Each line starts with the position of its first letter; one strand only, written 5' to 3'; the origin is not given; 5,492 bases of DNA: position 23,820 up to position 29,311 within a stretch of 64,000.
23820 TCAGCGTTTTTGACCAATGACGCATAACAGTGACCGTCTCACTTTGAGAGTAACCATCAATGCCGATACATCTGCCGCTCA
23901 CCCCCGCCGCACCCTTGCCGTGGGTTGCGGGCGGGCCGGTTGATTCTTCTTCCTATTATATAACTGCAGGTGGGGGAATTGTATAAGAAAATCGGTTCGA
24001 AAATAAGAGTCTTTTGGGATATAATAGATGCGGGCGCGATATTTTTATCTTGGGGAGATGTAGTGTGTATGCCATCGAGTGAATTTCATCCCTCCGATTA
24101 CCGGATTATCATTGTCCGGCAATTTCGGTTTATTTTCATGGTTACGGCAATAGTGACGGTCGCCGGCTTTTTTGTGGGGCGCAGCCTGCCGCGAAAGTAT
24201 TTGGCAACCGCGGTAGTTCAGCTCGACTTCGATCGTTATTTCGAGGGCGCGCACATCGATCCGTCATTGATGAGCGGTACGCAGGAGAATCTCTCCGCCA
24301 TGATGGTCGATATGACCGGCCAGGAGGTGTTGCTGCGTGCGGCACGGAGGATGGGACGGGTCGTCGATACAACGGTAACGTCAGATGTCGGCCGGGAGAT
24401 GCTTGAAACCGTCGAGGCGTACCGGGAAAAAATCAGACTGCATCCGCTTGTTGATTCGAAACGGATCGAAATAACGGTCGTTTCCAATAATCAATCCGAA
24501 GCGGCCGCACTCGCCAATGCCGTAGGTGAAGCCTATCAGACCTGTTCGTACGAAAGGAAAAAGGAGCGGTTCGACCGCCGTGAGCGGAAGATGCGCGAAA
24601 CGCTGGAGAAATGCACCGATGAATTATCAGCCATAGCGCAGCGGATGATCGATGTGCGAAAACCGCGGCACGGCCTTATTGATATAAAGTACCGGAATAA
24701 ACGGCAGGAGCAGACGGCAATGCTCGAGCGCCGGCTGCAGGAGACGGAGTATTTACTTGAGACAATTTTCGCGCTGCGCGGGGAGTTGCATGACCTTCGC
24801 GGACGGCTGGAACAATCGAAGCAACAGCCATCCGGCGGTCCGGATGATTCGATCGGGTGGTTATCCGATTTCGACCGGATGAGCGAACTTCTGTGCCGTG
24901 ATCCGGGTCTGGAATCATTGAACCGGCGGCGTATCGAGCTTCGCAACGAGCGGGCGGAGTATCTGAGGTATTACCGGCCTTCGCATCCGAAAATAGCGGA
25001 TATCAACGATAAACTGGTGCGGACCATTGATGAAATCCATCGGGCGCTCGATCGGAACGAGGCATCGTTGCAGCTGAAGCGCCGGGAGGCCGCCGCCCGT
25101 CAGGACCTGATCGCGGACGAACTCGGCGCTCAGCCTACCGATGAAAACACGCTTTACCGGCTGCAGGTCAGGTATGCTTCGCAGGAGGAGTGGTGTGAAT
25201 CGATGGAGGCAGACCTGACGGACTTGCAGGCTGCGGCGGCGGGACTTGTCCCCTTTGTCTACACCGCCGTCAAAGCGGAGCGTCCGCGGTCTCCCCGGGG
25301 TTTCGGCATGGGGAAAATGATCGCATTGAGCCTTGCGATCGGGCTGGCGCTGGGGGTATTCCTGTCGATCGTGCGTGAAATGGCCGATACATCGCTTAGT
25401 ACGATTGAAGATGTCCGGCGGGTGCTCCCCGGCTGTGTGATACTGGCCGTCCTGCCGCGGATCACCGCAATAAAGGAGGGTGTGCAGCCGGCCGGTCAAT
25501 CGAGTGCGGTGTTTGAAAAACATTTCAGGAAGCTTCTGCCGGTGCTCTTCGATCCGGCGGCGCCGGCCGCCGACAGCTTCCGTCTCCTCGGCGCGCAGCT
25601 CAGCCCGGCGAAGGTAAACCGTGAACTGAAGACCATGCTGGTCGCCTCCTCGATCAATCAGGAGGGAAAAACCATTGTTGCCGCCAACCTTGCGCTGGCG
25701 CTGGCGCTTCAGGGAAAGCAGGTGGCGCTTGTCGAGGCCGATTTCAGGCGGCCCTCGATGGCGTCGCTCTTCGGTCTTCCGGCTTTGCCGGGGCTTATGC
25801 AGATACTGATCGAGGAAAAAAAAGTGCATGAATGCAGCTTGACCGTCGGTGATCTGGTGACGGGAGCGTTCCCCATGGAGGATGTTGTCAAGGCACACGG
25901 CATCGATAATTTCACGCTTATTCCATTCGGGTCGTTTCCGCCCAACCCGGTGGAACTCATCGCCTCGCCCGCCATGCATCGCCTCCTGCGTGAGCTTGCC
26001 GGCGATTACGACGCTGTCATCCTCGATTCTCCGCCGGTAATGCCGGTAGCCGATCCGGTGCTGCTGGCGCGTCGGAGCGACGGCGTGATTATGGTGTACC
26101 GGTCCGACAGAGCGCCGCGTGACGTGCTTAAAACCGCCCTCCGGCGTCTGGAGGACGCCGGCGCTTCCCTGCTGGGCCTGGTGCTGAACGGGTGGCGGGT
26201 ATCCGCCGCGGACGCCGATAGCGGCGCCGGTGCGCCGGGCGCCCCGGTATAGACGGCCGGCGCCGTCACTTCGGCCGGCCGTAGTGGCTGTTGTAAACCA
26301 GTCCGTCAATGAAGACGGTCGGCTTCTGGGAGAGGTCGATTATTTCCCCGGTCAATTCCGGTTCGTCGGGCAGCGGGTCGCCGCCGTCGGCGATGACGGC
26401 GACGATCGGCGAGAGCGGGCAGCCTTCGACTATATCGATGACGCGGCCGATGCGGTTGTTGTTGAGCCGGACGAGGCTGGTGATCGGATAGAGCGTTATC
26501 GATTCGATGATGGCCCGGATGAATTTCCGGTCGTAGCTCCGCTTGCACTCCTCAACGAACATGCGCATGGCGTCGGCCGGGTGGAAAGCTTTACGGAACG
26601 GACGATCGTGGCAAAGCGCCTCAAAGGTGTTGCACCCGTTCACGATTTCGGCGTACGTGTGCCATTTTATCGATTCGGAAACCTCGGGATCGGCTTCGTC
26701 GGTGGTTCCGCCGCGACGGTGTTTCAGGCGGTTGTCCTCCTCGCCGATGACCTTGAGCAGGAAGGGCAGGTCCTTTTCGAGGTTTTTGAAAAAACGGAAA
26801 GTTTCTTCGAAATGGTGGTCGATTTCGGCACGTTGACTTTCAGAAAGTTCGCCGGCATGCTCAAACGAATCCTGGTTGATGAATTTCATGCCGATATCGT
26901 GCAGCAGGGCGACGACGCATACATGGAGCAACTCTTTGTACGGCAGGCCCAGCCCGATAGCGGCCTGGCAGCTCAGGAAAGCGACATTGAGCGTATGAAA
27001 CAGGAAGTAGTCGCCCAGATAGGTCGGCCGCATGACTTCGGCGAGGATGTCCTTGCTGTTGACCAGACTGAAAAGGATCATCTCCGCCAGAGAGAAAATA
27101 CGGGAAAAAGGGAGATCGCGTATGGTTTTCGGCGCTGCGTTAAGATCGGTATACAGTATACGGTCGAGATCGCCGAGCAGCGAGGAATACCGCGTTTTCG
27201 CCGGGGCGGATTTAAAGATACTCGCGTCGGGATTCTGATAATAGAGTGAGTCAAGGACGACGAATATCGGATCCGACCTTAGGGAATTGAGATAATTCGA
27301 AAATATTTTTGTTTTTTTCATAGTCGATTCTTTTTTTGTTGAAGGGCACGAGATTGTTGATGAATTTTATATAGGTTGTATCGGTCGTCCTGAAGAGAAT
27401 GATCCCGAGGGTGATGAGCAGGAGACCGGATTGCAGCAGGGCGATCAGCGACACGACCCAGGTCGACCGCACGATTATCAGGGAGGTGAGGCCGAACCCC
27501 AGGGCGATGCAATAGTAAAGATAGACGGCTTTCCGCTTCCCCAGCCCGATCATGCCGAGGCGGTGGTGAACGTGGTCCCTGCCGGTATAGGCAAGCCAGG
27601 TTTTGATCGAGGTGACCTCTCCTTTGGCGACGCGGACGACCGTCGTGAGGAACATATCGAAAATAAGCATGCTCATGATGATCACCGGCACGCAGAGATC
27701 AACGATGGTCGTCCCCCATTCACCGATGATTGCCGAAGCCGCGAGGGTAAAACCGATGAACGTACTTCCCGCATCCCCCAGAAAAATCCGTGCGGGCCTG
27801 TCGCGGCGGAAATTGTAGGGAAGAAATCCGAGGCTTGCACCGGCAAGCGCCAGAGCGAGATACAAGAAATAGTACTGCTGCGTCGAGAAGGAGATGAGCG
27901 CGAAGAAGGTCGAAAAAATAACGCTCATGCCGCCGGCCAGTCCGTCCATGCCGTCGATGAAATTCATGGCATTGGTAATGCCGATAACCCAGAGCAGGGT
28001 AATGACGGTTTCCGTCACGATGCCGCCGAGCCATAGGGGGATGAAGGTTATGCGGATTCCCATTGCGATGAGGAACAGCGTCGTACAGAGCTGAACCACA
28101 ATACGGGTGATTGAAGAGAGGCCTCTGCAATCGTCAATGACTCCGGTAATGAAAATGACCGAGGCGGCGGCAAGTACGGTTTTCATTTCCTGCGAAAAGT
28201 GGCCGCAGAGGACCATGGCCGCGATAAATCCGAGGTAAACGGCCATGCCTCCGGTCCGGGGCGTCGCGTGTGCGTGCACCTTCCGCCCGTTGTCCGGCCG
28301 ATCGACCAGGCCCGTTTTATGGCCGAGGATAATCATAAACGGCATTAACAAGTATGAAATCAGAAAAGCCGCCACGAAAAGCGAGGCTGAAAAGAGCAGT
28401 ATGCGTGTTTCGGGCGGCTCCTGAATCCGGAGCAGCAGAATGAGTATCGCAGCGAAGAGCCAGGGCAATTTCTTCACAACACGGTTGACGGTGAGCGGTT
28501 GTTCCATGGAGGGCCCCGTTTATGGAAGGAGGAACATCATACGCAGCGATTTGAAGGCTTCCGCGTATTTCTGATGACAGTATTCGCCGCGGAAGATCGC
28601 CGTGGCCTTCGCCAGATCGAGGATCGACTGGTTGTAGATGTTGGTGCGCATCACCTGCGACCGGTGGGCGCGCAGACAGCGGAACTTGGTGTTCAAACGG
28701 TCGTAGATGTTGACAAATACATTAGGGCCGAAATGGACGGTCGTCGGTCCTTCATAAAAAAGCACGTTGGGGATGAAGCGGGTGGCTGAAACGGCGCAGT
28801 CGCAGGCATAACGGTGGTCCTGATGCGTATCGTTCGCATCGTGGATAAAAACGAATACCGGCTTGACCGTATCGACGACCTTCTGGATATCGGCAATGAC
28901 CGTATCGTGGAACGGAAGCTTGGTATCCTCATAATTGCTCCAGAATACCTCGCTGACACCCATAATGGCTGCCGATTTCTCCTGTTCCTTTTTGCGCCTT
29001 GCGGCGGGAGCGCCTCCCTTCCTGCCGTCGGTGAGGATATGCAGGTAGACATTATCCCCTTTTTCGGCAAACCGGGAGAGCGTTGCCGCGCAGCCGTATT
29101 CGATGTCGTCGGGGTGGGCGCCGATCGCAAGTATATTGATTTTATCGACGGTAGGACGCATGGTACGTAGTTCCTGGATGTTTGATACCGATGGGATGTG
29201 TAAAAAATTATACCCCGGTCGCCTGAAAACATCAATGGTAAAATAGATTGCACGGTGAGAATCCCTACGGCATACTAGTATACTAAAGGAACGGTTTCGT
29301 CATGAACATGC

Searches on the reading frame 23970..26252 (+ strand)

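Call 7: search_protein_families(library=pfam, proteins=[window:23970-26252:+], max_evalue=0.001)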
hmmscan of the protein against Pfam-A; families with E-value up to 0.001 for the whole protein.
window:23970-26252:+ (760 aa): 3 families
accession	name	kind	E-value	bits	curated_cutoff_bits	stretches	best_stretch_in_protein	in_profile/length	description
PF13614.12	AAA_31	-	1.7e-06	28.5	27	1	566-709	14-146/177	AAA domain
PF10609.15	ParA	-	2.4e-06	27.6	27.1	1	556-605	6-55/246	NUBPL iron-transfer P-loop NTPase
PF01656.29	CbiA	-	3.4e-05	24.2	25.4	1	565-597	10-42/125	CobQ/CobB/MinD/ParA nucleotide binding domain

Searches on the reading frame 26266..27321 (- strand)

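Call 7: search_protein_families(library=pfam, proteins=[window:26266-27321:-], max_evalue=0.001)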
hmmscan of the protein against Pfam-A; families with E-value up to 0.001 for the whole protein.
window:26266-27321:- (351 aa): 2 families
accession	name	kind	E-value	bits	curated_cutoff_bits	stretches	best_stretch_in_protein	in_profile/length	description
PF01966.28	HD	-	2.3e-05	25.1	22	1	109-194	4-84/116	HD domain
PF13487.12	HD_5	-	4.2e-05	23.8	27.2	1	116-266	24-169/170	HD domain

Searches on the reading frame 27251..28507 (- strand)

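Call 7: search_protein_families(library=pfam, proteins=[window:27251-28507:-], max_evalue=0.001)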
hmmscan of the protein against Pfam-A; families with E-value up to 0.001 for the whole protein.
window:27251-28507:- (418 aa): 1 family
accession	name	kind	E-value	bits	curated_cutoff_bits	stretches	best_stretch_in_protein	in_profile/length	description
PF00953.26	Glycos_transf_4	-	2.5e-38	132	27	1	111-262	4-159/160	Glycosyl transferase family 4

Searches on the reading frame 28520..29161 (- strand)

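Call 7: search_protein_families(library=pfam, proteins=[window:28520-29161:-], max_evalue=0.001)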
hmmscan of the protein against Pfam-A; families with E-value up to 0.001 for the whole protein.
window:28520-29161:- (213 aa): 1 family
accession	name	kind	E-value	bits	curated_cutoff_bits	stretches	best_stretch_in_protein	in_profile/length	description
PF02585.22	PIG-L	-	1.4e-26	93.9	28.2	1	11-124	1-126/129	GlcNAc-PI de-N-acetylase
